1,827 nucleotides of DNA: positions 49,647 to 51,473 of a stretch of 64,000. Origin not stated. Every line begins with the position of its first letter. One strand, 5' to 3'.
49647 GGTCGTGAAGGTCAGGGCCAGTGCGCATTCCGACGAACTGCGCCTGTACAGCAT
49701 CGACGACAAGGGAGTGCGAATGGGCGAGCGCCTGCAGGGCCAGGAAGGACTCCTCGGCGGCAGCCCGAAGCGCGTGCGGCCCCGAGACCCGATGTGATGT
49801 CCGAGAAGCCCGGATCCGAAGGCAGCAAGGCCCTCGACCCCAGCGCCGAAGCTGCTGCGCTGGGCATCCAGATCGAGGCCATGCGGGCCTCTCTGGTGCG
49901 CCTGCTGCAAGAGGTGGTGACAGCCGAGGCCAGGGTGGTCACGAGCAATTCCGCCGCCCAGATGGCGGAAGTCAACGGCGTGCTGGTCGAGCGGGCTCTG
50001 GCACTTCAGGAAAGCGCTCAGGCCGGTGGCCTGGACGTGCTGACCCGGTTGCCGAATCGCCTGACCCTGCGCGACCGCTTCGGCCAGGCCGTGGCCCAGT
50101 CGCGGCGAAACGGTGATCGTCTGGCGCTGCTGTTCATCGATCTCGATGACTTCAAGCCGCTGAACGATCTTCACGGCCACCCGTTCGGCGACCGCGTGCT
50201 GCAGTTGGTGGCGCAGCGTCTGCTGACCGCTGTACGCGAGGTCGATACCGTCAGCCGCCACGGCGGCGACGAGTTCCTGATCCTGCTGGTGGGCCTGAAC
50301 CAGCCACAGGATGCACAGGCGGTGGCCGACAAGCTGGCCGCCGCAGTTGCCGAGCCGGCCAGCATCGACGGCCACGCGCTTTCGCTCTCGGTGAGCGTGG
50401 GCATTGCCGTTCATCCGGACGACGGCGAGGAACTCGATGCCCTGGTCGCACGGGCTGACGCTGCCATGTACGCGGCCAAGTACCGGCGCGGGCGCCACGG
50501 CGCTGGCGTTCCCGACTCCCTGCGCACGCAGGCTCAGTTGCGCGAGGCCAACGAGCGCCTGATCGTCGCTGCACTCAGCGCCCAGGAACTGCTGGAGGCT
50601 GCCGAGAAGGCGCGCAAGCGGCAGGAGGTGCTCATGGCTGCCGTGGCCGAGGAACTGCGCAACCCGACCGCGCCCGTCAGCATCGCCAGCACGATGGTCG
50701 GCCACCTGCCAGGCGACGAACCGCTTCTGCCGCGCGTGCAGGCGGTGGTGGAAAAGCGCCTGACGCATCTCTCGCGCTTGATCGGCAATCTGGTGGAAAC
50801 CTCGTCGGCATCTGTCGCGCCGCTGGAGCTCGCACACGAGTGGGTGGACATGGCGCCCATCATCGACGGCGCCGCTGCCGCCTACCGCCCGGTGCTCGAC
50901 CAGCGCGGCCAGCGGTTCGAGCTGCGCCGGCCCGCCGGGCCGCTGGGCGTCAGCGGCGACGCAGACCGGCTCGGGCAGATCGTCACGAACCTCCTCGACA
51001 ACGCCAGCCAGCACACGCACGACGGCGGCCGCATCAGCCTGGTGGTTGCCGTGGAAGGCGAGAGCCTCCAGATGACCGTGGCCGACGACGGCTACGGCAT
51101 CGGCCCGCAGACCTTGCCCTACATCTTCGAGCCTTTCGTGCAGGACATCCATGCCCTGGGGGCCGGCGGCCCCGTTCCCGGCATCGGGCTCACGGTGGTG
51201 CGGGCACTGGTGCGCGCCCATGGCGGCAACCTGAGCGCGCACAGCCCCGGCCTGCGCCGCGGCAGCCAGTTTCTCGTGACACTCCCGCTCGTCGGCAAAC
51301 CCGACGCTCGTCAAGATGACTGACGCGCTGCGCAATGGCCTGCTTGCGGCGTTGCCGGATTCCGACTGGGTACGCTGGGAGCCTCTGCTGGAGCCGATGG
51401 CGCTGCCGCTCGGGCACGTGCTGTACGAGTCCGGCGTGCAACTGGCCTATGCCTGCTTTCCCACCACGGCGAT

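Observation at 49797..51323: GGDEF domain placed N-terminal to a histidine-kinase core whose phospho-acceptor His is Glu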

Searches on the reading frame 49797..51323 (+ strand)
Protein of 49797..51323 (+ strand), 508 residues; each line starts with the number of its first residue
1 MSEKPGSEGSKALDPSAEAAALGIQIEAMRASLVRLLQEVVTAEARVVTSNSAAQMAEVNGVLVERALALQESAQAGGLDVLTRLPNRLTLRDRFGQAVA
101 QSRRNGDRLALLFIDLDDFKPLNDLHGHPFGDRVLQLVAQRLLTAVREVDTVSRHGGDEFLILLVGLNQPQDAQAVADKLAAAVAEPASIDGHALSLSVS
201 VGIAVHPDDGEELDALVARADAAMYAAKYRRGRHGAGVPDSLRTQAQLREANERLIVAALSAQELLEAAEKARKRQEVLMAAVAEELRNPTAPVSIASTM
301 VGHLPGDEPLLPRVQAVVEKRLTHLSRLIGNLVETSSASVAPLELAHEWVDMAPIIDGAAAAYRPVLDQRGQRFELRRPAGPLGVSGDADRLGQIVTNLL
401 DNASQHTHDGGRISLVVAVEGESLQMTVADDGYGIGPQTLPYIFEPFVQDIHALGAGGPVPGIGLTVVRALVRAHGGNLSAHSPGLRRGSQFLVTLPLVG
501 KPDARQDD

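Call 3: search_protein_families(library=pfam, proteins=[window:49797-51323:+], max_evalue=0.1)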
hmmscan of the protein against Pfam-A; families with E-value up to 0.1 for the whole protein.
window:49797-51323:+ (508 aa): 5 families
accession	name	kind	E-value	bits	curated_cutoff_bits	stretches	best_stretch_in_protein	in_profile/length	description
PF00990.26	GGDEF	-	1.2e-43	149.2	23.8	1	79-230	3-157/161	Diguanylate cyclase, GGDEF domain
PF02518.31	HATPase_c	-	8.2e-22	78.2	26.4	1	387-498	1-109/111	Histidine kinase-, DNA gyrase B-, and HSP90-like ATPase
PF13581.12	HATPase_c_2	-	0.0013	19.2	27.4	1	392-473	32-110/127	Histidine kinase-like ATPase domain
PF00512.31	HisKA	-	0.011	16.2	26.9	0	278-336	4-61/66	His Kinase A (phospho-acceptor) domain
PF22335.1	Cas10-Cmr2_palm2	-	0.052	14.1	27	0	156-233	58-129/133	Cas10/Cmr2, second palm domain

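Call 4: search_protein_families(library=ncbifam, proteins=[window:49797-51323:+], max_evalue=0.01)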
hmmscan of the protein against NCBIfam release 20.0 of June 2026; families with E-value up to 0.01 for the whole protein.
window:49797-51323:+ (508 aa): 93 families (the best 25 are shown)
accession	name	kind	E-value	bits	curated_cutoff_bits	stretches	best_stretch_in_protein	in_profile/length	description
NF007423.1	PRK09966.1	equivalog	2.7e-46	158.2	325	1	79-228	241-390/390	diguanylate cyclase DgcN/YfiN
NF038266.1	diguan_SiaD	equivalog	5.9e-39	133.9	290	1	68-233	88-249/252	biofilm regulation diguanylate cyclase SiaD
NF045675.1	PhdiestaseDibA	equivalog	2.1e-38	132.1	980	1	74-265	200-391/623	phosphodiesterase DibA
TIGR00254.1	GGDEF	domain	1.6e-37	128.8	37.4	1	79-233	7-161/168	diguanylate cyclase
NF007380.0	PRK09894.1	equivalog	1.8e-32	112.9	256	1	76-233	128-281/296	diguanylate cyclase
NF007135.0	PRK09581.1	equivalog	2.2e-32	112.5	474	1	70-230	285-447/457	PleD family two-component system response regulator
NF051473.1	DigCycDgcsShew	equivalog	9.7e-32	110.5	400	1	53-230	108-283/291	diguanylate cyclase DgcS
NF053781.1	cdiGMPphdstlr2612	equivalog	2.1e-31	108.5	1600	1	78-236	841-1000/1268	Tlr1612 family c-di-GMP phosphodiesterase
NF007474.0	PRK10060.1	equivalog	8.8e-31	106.8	782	1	78-230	238-387/663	cyclic di-GMP phosphodiesterase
NF007298.0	PRK09776.1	equivalog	6.9e-29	100.4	1135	1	70-267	678-870/1111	diguanylate cyclase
NF046044.1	PnpS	equivalog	2.3e-28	99.3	400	1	276-497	170-390/390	two-component system histidine kinase PnpS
NF041880.1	EPS_EpsF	equivalog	4.1e-28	98.1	900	1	261-497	262-492/492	response regulator EpsF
NF006800.0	PRK09303.1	equivalog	1.4e-26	93.3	342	1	270-499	145-378/383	histidine kinase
NF041606.1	dguan_cyc_DgcA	equivalog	2.4e-25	89.2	370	1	80-233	181-333/340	diguanylate cyclase DgcA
TIGR02966.1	phoR_proteo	equivalog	6.1e-25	87.9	334.2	1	259-495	98-332/333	phosphate regulon sensor histidine kinase PhoR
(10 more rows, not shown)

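Call 6: find_homologous_proteins(query=window:49797-51323:+, max_evalue=1e-10)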
Query window:49797-51323:+ (508 aa): 5180 proteins with E <= 1e-10 among 8000 candidates; the best 120 are listed.
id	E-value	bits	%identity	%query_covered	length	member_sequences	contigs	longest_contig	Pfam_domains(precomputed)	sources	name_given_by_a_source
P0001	0.0e+0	1074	100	100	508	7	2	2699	PF02518.32,PF00990.27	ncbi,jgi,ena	jgi:diguanylate cyclase (GGDEF)-like protein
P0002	2.3e-170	586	59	94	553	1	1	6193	PF02518.32,PF00990.27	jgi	jgi:diguanylate cyclase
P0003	2.2e-169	583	57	97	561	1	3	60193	PF13581.13,PF02518.32,PF00990.27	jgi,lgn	jgi:diguanylate cyclase (GGDEF)-like protein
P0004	6.0e-169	581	57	96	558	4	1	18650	PF02518.32,PF00990.27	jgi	-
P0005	1.5e-168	580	57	97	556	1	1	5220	PF02518.32,PF00512.32,PF00990.27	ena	-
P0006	2.5e-167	576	57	97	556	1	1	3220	PF02518.32,PF00512.32,PF00990.27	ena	-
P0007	3.1e-166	573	58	94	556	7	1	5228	PF02518.32,PF00512.32,PF00990.27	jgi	-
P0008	5.2e-165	569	57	98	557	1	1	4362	PF02518.32,PF00512.32,PF00990.27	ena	-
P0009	6.5e-165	568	57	98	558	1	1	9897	PF02518.32,PF00512.32,PF00990.27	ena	-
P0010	3.6e-164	566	54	98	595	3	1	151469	PF02518.32,PF00512.32,PF00990.27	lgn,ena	-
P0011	5.9e-164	565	57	98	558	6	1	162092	PF02518.32,PF00512.32,PF00990.27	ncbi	-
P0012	5.3e-163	562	56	98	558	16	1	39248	PF02518.32,PF00512.32,PF00990.27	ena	-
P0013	6.6e-163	562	57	96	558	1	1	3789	PF02518.32,PF00512.32,PF00990.27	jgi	-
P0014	1.1e-162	561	57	97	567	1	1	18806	PF02518.32,PF00512.32,PF00990.27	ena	-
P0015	1.9e-162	560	56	98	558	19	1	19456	PF02518.32,PF00512.32,PF00990.27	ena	-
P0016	2.0e-162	560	56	94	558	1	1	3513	PF02518.32,PF00512.32,PF00990.27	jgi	jgi:diguanylate cyclase (GGDEF)-like protein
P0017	1.0e-161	558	57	98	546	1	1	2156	PF02518.32,PF00512.32,PF00990.27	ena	-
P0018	1.4e-161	557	58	92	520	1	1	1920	PF02518.32,PF00512.32,PF00990.27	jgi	-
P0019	2.2e-161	557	55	98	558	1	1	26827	PF02518.32,PF00512.32,PF00990.27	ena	-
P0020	3.3e-161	556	55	98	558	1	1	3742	PF02518.32,PF00512.32,PF00990.27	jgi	jgi:diguanylate cyclase (GGDEF)-like protein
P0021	3.9e-161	556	57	94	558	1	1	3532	PF02518.32,PF00512.32,PF00990.27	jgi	-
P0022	1.8e-160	554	55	98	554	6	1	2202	PF02518.32,PF00512.32,PF00990.27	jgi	jgi:diguanylate cyclase (GGDEF)-like protein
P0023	2.1e-160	553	55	98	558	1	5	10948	PF02518.32,PF00512.32,PF00990.27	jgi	jgi:diguanylate cyclase (GGDEF)-like protein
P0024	2.6e-160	553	54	98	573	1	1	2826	PF02518.32,PF00512.32,PF00990.27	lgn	-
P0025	7.8e-160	551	56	96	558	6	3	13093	PF02518.32,PF00512.32,PF00990.27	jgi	jgi:diguanylate cyclase (GGDEF)-like protein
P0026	2.3e-159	550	55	98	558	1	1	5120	PF02518.32,PF00512.32,PF00990.27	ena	-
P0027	3.9e-159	549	57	95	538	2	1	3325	PF02518.32,PF00512.32,PF00990.27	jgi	-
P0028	4.0e-159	549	52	98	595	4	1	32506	PF02518.32,PF00512.32,PF00990.27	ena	-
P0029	4.9e-159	549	55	98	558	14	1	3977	PF02518.32,PF00512.32,PF00990.27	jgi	-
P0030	9.1e-159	548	57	96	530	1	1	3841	PF02518.32,PF00512.32,PF00990.27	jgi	-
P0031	1.3e-158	547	56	95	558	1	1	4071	PF02518.32,PF00512.32,PF00990.27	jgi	jgi:diguanylate cyclase (GGDEF)-like protein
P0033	4.5e-158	546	55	97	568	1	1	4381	PF02518.32,PF00512.32,PF00990.27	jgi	-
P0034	3.3e-157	543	54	98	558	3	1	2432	PF02518.32,PF00512.32,PF00990.27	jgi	jgi:diguanylate cyclase (GGDEF)-like protein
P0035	3.7e-157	543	53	98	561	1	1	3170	PF02518.32,PF00512.32,PF00990.27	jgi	jgi:diguanylate cyclase (GGDEF)-like protein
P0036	6.2e-157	542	55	98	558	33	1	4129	PF02518.32,PF00512.32,PF00990.27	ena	-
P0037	1.3e-156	541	56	95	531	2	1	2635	PF02518.32,PF00512.32,PF00990.27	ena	-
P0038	1.9e-156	540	55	97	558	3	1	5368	PF02518.32,PF00512.32,PF00990.27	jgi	jgi:diguanylate cyclase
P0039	8.9e-156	538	54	98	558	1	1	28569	PF02518.32,PF00512.32,PF00990.27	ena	-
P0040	1.1e-155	538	54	98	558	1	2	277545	PF02518.32,PF00512.32,PF00990.27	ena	-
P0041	2.1e-155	537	56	95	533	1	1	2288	PF02518.32,PF00512.32,PF00990.27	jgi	jgi:diguanylate cyclase (GGDEF)-like protein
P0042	1.1e-154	535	59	94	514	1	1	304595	PF02518.32,PF00990.27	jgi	jgi:diguanylate cyclase (GGDEF)-like protein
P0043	1.3e-154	534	53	98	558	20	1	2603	PF02518.32,PF00512.32,PF00990.27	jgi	jgi:diguanylate cyclase (GGDEF)-like protein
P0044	1.3e-154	534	53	98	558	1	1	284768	PF02518.32,PF00512.32,PF00990.27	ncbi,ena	-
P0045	1.4e-154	534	54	98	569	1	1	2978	PF02518.32,PF00512.32,PF00990.27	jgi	jgi:diguanylate cyclase (GGDEF)-like protein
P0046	1.4e-154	534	55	95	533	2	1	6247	PF02518.32,PF00512.32,PF00990.27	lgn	-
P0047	4.0e-154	533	56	94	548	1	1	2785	PF02518.32,PF00512.32,PF00990.27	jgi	-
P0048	4.8e-154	532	55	95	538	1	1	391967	PF02518.32,PF00512.32,PF00990.27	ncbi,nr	ncbi:MAG: diguanylate cyclase [Rubrivivax sp.]|nr:diguanylate cyclase [Rubrivivax sp.]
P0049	5.1e-154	532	56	95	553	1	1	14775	PF13581.13,PF02518.32,PF00512.32,PF00990.27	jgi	jgi:diguanylate cyclase (GGDEF)-like protein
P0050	8.0e-154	532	55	98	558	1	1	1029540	PF02518.32,PF00512.32,PF00990.27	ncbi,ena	-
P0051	8.4e-154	532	52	98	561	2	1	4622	PF02518.32,PF00512.32,PF00990.27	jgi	jgi:diguanylate cyclase (GGDEF)-like protein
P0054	2.5e-153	530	54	95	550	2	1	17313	PF02518.32,PF00512.32,PF00990.27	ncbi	-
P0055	4.1e-153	529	54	98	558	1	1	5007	PF02518.32,PF00512.32,PF00990.27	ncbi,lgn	-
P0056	9.1e-153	528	54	98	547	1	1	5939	PF02518.32,PF00512.32,PF00990.27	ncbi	-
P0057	1.0e-152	528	56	95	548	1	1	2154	PF02518.32,PF00512.32,PF00990.27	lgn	-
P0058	1.3e-152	528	53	98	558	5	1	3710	PF02518.32,PF00512.32,PF00990.27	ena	-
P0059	2.6e-152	527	54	96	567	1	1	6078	PF02518.32,PF00512.32,PF00990.27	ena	-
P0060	4.0e-152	526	57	95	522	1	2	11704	PF02518.32,PF00512.32,PF00990.27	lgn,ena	-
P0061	4.2e-152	526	55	94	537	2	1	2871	PF02518.32,PF00512.32,PF00990.27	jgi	-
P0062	7.0e-152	525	56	93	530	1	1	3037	PF02518.32,PF00512.32,PF00990.27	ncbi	-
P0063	8.2e-152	525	54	96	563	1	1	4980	PF02518.32,PF00512.32,PF00990.27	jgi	-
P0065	1.9e-151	524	54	98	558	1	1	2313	PF02518.32,PF00512.32,PF00990.27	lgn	-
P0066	2.1e-151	524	54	98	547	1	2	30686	PF02518.32,PF00512.32,PF00990.27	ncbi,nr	ncbi:MAG: diguanylate cyclase [Chromatiaceae bacterium]|nr:diguanylate cyclase [Chromatiaceae bacter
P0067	2.1e-151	524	54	98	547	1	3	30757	PF02518.32,PF00512.32,PF00990.27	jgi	jgi:diguanylate cyclase (GGDEF)-like protein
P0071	1.1e-150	521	52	98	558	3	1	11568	PF02518.32,PF00512.32,PF00990.27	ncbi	-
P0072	2.1e-150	520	55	94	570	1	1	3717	PF13581.13,PF02518.32,PF00512.32,PF00990.27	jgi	jgi:diguanylate cyclase (GGDEF)-like protein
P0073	3.3e-150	520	55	95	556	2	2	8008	PF02518.32,PF00512.32,PF00990.27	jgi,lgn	jgi:diguanylate cyclase (GGDEF)-like protein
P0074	5.9e-150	519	54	95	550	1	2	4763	PF02518.32,PF00512.32,PF00990.27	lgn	-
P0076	1.5e-149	518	54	95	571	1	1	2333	PF02518.32,PF00512.32,PF00990.27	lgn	-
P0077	2.3e-149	517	54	94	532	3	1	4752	PF02518.32,PF00512.32,PF00990.27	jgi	-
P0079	4.0e-149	516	55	92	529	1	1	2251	PF02518.32,PF00512.32,PF00990.27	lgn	-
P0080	5.3e-149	516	54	98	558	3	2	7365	PF02518.32,PF00512.32,PF00990.27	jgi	jgi:diguanylate cyclase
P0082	2.0e-148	514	55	95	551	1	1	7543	PF02518.32,PF00512.32,PF00990.27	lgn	-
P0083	4.0e-148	513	53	95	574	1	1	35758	PF02518.32,PF00512.32,PF00990.27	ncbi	-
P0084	6.7e-148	512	56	90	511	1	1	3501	PF02518.32,PF00512.32,PF00990.27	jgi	-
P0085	7.9e-148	512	54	94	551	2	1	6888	PF02518.32,PF00512.32,PF00990.27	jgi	-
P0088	3.4e-147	510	52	98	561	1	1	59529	PF02518.32,PF00512.32,PF00990.27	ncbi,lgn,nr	ncbi:MAG: diguanylate cyclase [Rubrivivax sp.]|nr:diguanylate cyclase [Rubrivivax sp.]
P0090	1.4e-146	508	54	93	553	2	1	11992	PF02518.32,PF00512.32,PF00990.27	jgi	jgi:diguanylate cyclase (GGDEF)-like protein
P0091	4.6e-146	506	54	94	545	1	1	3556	PF02518.32,PF00512.32,PF00990.27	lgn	-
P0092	8.3e-146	505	54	94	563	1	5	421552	PF02518.32,PF00990.27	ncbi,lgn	-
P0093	1.1e-145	505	61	42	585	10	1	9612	PF02518.32,PF00512.32,PF00990.27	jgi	-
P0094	1.3e-145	505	54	94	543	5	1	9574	PF02518.32,PF00512.32,PF00990.27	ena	-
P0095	2.4e-145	504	53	96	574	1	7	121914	PF02518.32,PF00512.32,PF00990.27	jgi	jgi:diguanylate cyclase (GGDEF)-like protein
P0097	1.3e-143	498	52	95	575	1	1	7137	PF02518.32,PF00512.32,PF00990.27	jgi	jgi:diguanylate cyclase (GGDEF)-like protein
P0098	1.5e-143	498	50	98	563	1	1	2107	PF02518.32,PF00512.32,PF00990.27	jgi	jgi:diguanylate cyclase (GGDEF)-like protein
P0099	2.3e-143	497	53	96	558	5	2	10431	PF02518.32,PF00512.32,PF00990.27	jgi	jgi:diguanylate cyclase (GGDEF)-like protein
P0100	7.1e-143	496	54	96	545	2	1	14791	PF02518.32,PF00512.32,PF00990.27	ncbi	-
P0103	1.6e-142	494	53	95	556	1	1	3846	PF02518.32,PF00512.32,PF00990.27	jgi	jgi:diguanylate cyclase (GGDEF)-like protein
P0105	2.2e-142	494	53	98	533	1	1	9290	PF13581.13,PF02518.32,PF00512.32,PF00990.27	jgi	jgi:diguanylate cyclase (GGDEF)-like protein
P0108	9.4e-142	492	53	98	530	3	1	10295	PF02518.32,PF00512.32,PF00990.27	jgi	-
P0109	1.9e-141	491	54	94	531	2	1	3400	PF02518.32,PF00512.32,PF00990.27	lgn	-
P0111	2.7e-141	490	52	95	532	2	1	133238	PF02518.32,PF00512.32,PF00990.27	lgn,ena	-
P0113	5.0e-141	489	53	99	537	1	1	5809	PF02518.32,PF00512.32,PF00990.27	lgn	-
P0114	7.1e-141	489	55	95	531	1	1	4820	PF02518.32,PF00512.32,PF00990.27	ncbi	-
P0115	7.4e-141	489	50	98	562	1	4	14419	PF02518.32,PF00512.32,PF00990.27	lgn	-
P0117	2.7e-140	487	56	84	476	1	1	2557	PF02518.32,PF00512.32,PF00990.27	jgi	jgi:diguanylate cyclase (GGDEF)-like protein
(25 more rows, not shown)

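Call 12: find_related_loci(query=A1, collection=genome_contigs, flank=8000)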
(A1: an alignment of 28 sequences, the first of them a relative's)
Query A1 (508 aa) in genome_contigs; peptide patterns used: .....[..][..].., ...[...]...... (x = any residue, [..] = any of these).
600 stretches matched a pattern (row limit reached: there are more); 591 encode a relative of the query (tblastn E <= 1e-3); the best 80 are kept; 80 distinct loci.
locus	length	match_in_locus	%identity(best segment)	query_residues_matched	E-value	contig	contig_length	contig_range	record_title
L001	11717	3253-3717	51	80-235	1e-43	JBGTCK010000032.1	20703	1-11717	MAG: Acidimicrobiia bacterium isolate JTS-RE118 k141_139680, whole genome shotgun sequence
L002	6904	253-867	44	55-253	3e-43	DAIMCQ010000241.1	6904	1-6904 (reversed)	MAG TPA_asm: Azonexus sp. isolate CTOTU26100 NODE_8342_length_6904_cov_4.075193, whole genome shotgun sequence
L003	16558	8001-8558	48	48-230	1e-41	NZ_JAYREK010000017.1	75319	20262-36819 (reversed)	MAG: Zoogloea sp. isolate SH_SHASGE2bin.5 NODE_181_length_75319_cov_3.207815, whole genome shotgun sequence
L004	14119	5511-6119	43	63-265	2e-41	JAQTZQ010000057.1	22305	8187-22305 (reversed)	MAG: Rhodocyclaceae bacterium isolate STC_64 NODE_4844_length_22305_cov_9.689287_Sandtown_C, whole genome shotgun sequen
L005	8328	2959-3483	46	60-236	2e-41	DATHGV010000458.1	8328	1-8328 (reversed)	MAG TPA_asm: Candidatus Methylomirabilota bacterium isolate SMAG_U12483 k141_454307, whole genome shotgun sequence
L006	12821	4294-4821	47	72-248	1e-41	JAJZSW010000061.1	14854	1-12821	MAG: Proteobacteria bacterium isolate SKS3.bin56 NODE_6430_length_14854_cov_3.127113, whole genome shotgun sequence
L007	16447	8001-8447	56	80-228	4e-41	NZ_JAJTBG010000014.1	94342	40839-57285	MAG: Oryzomicrobium sp. isolate MS_R1_15 NODE_78_length_94342_cov_15.788370, whole genome shotgun sequence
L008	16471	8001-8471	48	72-228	1e-39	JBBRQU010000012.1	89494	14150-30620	MAG: Burkholderiales bacterium isolate metawrap_la1_70 W_la1_70_k141_1751447L_89494_cov_14.9983, whole genome shotgun se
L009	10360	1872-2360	46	63-228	8e-39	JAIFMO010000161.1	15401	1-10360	MAG: Sulfuritalea sp. isolate Bin_4_3_4 scaffold_13193, whole genome shotgun sequence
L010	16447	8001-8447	52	80-228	1e-38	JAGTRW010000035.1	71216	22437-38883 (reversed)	MAG: Proteobacteria bacterium isolate CTSoil_124 scaffold_157, whole genome shotgun sequence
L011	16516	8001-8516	43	63-235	2e-38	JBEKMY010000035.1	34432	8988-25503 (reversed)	MAG: Smithella sp. isolate SPRUCE 404 SPRUCE_404_35, whole genome shotgun sequence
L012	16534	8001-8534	43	56-234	4e-38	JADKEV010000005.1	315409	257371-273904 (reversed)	MAG: Betaproteobacteria bacterium isolate Rand_18-Q3-R56-63_BATAC.171 tig00001937-10-3145020, whole genome shotgun seque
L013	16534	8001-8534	45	56-234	3e-37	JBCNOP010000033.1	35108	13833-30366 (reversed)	MAG: Pseudoduganella sp. isolate SMAGNO130 Contig33, whole genome shotgun sequence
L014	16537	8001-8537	43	55-234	4e-37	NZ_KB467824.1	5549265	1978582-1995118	Janthinobacterium sp. CG3 JANGC3DRAFT_scaffold1.1, whole genome shotgun sequence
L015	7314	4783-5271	46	65-228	6e-37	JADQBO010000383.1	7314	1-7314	MAG: Desulfosporosinus sp. isolate Soudan_1 NODE_2574_length_7314_cov_5.768012, whole genome shotgun sequence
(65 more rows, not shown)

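Call 14: find_encoding_contigs(protein=P0050, flank=6000, max_places=2)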
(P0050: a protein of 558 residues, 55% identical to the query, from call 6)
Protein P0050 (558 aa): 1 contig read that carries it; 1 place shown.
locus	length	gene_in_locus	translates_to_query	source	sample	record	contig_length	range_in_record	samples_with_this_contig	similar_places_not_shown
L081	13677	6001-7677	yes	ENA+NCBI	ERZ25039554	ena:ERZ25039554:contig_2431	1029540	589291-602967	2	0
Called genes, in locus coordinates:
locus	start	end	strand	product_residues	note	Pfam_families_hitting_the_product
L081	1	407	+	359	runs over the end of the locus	-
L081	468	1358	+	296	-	PF06629:MipA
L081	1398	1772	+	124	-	PF17263:DUF5329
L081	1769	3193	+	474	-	PF13084:DUF3943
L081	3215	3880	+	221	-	PF01569:PAP2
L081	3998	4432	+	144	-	-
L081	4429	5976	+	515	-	PF03796:DnaB_C (faint), PF05625:PAXNEB (faint), PF06745:ATPase, PF13481:AAA_25, PF23442:DUF7125 (faint), PF00004:AAA (faint), PF06745:ATPase, PF13191:AAA_16 (weak), +7 more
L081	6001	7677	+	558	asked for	PF00990:GGDEF, PF00512:HisKA (weak), PF02518:HATPase_c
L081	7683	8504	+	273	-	PF13545:HTH_Crp_2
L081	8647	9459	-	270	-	PF00030:Crystall, PF03995:Inhibitor_I36 (weak), PF05433:Rick_17kDa_Anti (weak)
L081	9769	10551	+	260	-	PF00027:cNMP_binding (faint), PF13545:HTH_Crp_2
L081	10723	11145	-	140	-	-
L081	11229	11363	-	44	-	-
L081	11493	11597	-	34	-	PF11752:DUF3309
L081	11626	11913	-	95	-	PF01391:Collagen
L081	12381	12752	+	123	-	PF13545:HTH_Crp_2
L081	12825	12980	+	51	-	PF11295:DUF3096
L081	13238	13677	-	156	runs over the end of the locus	PF00300:His_Phos_1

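Call 15: find_encoding_contigs(protein=P0048, flank=6000, max_places=2)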
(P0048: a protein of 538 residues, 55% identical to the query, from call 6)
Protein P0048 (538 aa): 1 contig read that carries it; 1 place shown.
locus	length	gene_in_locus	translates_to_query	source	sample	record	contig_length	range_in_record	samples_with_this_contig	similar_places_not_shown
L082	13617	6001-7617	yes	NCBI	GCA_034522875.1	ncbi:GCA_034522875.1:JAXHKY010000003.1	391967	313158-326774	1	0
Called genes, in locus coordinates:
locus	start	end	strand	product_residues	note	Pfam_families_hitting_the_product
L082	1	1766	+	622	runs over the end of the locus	PF26965:MimR_N (weak), PF00158:Sigma54_activat, PF14532:Sigma54_activ_2, PF25601:AAA_lid_14, PF02954:HTH_8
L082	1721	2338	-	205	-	PF07859:Abhydrolase_3 (faint)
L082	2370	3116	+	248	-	-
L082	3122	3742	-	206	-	PF14319:Zn_Tnp_IS91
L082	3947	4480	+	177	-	-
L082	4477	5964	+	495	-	PF00154:RecA_N (faint), PF03796:DnaB_C (faint), PF05625:PAXNEB (faint), PF06745:ATPase, PF13481:AAA_25, PF23442:DUF7125 (faint), PF06745:ATPase, PF13191:AAA_16 (weak), +8 more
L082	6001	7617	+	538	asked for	PF00512:HisKA (faint), PF00990:GGDEF, PF02518:HATPase_c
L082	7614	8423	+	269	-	PF00027:cNMP_binding, PF13545:HTH_Crp_2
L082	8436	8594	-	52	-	PF11752:DUF3309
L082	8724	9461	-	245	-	PF00027:cNMP_binding (faint), PF13545:HTH_Crp_2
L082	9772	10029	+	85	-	-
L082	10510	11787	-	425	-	-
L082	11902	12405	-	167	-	-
